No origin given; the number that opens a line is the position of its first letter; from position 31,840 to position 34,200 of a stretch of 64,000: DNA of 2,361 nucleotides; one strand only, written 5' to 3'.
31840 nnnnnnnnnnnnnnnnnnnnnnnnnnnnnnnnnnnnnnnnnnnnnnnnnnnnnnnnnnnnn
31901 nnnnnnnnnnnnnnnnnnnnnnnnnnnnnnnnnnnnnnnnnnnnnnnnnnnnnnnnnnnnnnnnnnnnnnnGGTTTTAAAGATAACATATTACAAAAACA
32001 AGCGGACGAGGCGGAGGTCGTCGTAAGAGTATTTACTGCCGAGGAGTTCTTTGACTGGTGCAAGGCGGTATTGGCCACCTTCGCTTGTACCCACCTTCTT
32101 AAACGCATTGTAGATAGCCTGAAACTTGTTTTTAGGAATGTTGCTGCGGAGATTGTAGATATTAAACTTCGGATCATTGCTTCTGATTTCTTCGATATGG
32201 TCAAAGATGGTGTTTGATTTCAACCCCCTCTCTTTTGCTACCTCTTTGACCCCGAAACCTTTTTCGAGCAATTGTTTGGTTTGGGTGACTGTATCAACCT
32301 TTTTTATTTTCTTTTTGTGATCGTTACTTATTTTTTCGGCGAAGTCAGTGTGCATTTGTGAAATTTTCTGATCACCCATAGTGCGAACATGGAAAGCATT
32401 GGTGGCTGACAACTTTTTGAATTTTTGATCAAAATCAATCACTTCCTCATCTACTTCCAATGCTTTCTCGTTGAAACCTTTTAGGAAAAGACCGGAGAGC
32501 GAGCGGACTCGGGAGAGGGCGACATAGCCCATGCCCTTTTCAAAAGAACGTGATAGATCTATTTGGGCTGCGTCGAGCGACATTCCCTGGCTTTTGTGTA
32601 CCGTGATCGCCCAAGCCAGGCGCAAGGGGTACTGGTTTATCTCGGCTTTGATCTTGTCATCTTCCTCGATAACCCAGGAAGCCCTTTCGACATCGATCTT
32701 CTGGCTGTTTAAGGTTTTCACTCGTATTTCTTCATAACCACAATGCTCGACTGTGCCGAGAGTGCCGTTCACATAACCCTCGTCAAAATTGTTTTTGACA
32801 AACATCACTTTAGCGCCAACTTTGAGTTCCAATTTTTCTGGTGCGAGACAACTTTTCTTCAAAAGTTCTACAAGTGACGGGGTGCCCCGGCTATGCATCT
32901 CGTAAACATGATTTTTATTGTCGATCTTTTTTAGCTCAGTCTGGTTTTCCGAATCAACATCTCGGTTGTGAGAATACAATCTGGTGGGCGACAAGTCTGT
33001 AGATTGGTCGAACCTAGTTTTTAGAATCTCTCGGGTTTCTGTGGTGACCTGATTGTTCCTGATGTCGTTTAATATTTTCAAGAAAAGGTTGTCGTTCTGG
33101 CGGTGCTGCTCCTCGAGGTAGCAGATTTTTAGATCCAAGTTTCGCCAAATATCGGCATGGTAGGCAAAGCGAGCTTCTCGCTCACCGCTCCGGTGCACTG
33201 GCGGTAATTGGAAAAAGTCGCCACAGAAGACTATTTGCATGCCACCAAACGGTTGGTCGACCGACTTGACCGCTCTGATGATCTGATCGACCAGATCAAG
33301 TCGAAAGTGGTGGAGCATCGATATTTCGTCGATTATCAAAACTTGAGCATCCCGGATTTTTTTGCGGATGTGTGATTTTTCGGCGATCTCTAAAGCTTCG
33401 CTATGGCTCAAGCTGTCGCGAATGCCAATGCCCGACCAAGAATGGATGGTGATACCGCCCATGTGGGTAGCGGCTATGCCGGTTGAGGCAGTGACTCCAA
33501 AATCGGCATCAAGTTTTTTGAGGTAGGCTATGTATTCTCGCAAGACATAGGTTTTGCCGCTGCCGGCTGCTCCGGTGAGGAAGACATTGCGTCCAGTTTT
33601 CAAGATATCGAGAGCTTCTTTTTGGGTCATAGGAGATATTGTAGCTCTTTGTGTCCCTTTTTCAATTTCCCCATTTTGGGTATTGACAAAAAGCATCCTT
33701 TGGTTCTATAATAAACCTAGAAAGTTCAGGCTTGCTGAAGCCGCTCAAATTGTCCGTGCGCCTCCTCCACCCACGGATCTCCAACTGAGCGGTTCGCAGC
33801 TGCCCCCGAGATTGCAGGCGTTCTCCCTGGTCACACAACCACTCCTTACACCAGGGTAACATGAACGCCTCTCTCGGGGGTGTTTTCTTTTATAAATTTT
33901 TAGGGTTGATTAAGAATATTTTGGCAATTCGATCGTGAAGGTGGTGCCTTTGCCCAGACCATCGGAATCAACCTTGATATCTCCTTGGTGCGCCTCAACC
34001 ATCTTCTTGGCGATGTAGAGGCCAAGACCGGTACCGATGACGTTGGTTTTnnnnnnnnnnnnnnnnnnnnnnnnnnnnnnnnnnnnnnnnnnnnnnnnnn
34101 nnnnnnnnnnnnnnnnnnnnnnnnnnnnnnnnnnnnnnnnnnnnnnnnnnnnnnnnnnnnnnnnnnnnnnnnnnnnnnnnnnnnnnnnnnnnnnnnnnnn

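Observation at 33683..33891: Stand-alone candidate sRNA with consensus promoter and long nested-hairpin terminator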

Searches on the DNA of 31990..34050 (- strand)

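Call 5: search_rna_families(source=window, start=33500, end=34050, threshold=evalue, max_evalue=10, show_alignments=3)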
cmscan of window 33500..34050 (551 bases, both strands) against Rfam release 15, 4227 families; matches with E-value up to 10: 3.
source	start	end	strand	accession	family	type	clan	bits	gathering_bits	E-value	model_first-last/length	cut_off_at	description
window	33838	33898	+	RF02362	Yfr10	Gene; sRNA;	-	18.2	43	4.9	1-78/78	no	Cyanobacterial functional RNA 10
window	33830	33867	+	RF02624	BSnc150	Gene; sRNA;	-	17.3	73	2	1-44/44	no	Brucella sRNA 150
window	33727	33748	+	RF00520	ybhL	Cis-reg; leader;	-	15.6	50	6.8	1-73/73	no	ybhL leader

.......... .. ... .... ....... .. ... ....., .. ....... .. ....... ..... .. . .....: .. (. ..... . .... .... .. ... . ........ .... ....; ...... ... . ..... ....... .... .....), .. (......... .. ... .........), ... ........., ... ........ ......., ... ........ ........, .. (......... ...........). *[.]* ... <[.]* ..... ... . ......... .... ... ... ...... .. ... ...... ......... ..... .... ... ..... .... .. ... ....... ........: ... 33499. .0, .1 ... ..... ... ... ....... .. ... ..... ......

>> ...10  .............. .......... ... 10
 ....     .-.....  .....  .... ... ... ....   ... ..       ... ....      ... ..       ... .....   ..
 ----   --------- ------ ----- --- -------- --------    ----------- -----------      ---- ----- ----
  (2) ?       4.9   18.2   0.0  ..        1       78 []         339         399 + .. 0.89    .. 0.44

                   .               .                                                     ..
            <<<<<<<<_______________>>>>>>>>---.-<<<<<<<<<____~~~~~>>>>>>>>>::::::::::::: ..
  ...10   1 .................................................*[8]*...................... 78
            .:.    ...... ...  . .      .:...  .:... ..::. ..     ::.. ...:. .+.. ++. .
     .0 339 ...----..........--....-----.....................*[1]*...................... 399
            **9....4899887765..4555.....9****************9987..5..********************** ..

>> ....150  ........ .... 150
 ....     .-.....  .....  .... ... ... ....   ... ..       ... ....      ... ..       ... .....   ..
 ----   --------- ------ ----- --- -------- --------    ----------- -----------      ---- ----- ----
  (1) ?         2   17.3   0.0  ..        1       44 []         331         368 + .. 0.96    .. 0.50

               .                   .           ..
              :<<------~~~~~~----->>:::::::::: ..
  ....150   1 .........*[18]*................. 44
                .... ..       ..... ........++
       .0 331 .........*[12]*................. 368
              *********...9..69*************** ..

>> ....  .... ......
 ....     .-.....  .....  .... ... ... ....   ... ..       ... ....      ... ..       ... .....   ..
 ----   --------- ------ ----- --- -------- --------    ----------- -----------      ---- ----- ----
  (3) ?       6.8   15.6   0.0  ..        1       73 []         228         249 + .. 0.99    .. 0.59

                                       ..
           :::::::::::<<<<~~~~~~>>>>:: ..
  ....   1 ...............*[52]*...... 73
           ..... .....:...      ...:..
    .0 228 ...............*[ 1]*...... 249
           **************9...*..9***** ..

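Call 36: build_rna_model(alignment_id=A3)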
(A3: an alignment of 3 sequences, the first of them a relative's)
Model R1 built from alignment A3 (3 sequences, 191 columns); structure: RNAalifold consensus.
model positions 174; base pairs 49; branch points 1; effective number of sequences 0.9; information 0.59 bits per position. Calibrated on 0.2 Mb of random sequence (short: E-values are rough).
structure used (alignment columns):
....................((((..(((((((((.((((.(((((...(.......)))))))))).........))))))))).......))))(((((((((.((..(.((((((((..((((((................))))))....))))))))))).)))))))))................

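Call 37: search_with_rna_model(model_id=R1, sources=[window, L001, L002, L003, L004, L005, L006, L007, L008, L009], max_evalue=10, make_alignment=true, show_alignments=2)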
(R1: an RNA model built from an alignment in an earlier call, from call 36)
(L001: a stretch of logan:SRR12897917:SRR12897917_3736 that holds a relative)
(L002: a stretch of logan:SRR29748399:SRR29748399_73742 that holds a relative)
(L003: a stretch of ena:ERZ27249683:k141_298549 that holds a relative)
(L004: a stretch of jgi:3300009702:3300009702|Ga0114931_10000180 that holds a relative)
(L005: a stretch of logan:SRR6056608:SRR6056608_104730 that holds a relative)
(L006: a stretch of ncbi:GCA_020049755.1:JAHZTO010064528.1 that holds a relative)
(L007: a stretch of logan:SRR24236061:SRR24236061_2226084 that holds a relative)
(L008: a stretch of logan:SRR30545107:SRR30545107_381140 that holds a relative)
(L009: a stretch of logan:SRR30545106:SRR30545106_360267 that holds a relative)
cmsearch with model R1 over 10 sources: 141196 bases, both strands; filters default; matches with E-value up to 10: 7.
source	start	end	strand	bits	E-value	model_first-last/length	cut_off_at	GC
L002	5724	5900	-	207.7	5.1e-66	1-174/174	no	0.5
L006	256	425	-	192.4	5.3e-61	1-174/174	no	0.52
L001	5802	5983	-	170.2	1.1e-53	1-174/174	no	0.49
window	33714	33894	+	72.6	1.3e-21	1-174/174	no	0.55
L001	5813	5891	+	18.8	0.00064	87-163/174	no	0.52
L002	5735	5811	+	17.7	0.0014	87-163/174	no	0.52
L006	267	342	+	11.9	0.12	87-163/174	no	0.55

Alignment A4: 7 matches aligned to the model, 213 columns, each read 5' to 3' on its own strand. Consensus structure (alignment columns), stored with it:
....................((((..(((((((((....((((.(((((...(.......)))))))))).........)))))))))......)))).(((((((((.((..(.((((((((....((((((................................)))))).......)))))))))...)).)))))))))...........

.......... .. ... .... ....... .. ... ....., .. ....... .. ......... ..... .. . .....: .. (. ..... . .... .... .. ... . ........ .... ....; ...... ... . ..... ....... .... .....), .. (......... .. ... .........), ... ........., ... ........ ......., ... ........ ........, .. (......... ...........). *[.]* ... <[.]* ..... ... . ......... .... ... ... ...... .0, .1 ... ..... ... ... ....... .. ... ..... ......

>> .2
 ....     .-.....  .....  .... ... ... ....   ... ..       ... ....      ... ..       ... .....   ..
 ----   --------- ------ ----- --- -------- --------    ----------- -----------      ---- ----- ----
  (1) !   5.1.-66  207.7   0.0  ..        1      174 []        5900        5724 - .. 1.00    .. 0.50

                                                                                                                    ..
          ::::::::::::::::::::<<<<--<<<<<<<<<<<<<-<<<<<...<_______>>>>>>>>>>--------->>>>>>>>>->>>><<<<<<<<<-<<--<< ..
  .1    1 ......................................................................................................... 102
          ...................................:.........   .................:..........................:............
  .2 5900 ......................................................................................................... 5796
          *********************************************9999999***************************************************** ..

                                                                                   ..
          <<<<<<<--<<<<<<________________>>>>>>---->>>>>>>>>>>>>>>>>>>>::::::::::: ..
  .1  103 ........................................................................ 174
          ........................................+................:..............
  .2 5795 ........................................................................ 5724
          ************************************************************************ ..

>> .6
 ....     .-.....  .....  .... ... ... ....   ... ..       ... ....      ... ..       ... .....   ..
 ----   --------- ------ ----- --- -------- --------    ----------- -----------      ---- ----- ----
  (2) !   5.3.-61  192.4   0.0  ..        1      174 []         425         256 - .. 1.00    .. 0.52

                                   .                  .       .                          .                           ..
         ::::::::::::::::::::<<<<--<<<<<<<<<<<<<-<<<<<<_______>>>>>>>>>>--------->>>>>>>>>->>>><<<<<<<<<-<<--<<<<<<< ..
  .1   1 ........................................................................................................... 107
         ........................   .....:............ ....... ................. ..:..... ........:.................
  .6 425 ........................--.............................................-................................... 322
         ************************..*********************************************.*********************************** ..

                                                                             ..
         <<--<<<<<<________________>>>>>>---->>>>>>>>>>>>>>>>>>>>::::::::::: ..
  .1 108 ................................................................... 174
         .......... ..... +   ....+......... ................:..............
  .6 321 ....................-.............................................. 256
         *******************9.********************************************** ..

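Call 38: search_with_rna_model(model_id=R1, sources=[window, L001, L002, L006], max_evalue=1e-10, make_alignment=true, show_alignments=4)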
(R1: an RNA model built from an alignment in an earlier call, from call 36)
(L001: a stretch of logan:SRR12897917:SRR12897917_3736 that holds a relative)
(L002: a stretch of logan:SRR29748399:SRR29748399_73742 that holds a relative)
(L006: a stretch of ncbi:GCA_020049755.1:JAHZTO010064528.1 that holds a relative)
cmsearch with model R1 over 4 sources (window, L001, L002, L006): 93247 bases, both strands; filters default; matches with E-value up to 1e-10: 4.
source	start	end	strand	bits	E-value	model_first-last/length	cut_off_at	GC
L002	5724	5900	-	207.7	3.4e-66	1-174/174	no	0.5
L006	256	425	-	192.4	3.5e-61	1-174/174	no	0.52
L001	5802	5983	-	170.2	7.2e-54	1-174/174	no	0.49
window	33714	33894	+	72.6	8.8e-22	1-174/174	no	0.55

Alignment A5: 4 matches aligned to the model, 194 columns, each read 5' to 3' on its own strand. Consensus structure (alignment columns), stored with it:
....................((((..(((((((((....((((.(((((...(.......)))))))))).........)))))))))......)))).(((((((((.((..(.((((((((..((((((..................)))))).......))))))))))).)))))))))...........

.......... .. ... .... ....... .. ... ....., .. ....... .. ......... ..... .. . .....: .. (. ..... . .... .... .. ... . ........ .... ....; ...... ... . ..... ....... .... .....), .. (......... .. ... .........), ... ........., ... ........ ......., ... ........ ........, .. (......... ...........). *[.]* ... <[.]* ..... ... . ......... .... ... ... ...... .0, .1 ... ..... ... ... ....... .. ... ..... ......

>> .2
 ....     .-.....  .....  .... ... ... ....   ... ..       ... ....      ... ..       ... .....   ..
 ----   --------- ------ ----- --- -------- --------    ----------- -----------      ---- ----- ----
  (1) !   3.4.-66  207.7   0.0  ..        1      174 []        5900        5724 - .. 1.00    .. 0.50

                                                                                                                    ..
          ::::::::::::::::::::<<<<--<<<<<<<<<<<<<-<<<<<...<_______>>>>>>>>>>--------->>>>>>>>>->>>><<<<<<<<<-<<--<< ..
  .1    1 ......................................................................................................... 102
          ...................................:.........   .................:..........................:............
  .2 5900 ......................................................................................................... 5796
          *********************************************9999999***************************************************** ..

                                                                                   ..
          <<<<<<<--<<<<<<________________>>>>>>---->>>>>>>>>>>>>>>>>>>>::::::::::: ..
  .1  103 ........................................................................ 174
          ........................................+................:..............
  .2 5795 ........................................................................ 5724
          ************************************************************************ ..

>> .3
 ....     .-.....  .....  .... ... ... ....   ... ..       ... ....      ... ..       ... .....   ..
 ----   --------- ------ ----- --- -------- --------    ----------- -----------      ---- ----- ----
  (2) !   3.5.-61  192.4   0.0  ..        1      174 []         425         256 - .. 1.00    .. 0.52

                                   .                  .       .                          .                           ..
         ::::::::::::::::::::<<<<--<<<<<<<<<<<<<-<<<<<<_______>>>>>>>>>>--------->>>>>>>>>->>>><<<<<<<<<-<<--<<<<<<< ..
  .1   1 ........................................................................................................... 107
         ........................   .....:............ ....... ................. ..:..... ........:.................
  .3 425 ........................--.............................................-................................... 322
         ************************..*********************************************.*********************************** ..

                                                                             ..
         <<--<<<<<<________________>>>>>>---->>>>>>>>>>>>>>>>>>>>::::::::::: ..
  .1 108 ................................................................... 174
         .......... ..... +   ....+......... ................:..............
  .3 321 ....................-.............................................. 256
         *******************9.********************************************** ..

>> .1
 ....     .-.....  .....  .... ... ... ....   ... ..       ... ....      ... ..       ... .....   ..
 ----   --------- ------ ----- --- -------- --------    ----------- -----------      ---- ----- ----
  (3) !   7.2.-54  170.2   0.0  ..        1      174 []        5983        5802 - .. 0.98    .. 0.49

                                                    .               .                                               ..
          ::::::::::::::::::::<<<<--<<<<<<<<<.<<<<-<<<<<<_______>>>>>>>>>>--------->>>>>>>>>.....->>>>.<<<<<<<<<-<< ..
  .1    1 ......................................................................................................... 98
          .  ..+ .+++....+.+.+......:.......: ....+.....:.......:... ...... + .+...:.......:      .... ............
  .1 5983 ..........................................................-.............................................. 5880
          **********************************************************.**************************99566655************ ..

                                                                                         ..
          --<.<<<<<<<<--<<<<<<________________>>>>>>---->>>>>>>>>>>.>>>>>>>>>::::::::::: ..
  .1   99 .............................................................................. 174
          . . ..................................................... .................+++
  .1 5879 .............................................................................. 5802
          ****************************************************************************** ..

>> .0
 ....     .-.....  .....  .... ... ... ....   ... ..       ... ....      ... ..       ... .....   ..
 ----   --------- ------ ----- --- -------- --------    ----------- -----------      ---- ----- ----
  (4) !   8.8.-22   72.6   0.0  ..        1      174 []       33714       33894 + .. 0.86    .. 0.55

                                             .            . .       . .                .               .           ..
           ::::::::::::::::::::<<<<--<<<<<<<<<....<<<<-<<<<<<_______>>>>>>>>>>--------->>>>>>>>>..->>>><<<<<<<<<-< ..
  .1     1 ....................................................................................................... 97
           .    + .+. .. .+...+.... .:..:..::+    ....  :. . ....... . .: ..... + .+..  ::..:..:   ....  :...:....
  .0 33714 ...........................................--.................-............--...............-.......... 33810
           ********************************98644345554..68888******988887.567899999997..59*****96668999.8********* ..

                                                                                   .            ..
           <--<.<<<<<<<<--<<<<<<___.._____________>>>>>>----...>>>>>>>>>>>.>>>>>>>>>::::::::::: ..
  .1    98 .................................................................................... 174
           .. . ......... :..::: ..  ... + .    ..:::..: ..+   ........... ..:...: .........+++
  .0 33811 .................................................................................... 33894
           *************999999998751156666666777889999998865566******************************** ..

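Call 48: search_with_rna_model(model_id=R1, sources=[window, L001, L002, L006, L013, L014, L015, L016, L017, L018], max_evalue=0.000001, make_alignment=true)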
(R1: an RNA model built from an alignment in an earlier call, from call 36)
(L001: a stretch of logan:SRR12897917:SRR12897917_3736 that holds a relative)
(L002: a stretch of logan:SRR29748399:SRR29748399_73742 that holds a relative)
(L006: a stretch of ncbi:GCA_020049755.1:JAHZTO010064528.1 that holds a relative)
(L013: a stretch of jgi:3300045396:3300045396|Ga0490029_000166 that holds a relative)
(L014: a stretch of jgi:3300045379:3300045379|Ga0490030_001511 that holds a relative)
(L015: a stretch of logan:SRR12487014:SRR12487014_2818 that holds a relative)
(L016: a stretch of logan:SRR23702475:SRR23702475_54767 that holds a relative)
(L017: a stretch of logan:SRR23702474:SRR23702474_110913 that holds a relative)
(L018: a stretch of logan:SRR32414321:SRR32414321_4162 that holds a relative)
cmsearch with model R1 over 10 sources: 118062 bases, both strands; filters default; matches with E-value up to 0.000001: 10.
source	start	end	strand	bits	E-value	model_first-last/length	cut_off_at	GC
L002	5724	5900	-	207.7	4.3e-66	1-174/174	no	0.5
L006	256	425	-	192.4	4.4e-61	1-174/174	no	0.52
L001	5802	5983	-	170.2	9.1e-54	1-174/174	no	0.49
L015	1237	1418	-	160.7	1.2e-50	1-174/174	no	0.49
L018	1246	1419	-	136.9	8.2e-43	1-174/174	no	0.52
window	33714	33894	+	72.6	1.1e-21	1-174/174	no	0.55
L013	1397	1538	-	27.3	8.7e-07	1-174/174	no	0.54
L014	1397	1538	-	27.3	8.7e-07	1-174/174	no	0.54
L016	1277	1418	-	27.3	8.7e-07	1-174/174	no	0.54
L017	567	708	-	27.3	8.7e-07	1-174/174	no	0.54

Alignment A6: 10 matches aligned to the model, 238 columns, each read 5' to 3' on its own strand. Consensus structure (alignment columns), stored with it:
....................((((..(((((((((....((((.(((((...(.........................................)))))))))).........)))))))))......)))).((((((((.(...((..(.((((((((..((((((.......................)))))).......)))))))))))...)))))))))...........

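Call 62: search_rna_families(sources=[L002, L006, L013, L015, L018], threshold=evalue, max_evalue=5)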
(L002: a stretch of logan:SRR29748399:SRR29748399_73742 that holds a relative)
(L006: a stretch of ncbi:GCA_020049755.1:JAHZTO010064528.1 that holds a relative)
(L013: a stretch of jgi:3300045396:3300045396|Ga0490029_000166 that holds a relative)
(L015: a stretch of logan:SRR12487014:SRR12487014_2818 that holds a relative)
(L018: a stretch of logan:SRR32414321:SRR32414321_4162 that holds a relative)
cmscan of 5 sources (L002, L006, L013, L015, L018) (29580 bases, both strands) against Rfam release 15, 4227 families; matches with E-value up to 5: 1.
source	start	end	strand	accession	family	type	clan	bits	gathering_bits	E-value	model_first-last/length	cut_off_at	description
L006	2231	2404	+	RF01673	PhrS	Gene; sRNA;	-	17.6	37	1.9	1-212/212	no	PhrS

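Call 69: search_dna_similar(query=window:33683-33895:+, collection=phages, mode=distant, max_evalue=0.01, max_rows=10)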
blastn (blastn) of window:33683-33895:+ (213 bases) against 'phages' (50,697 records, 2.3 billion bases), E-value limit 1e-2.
No match.
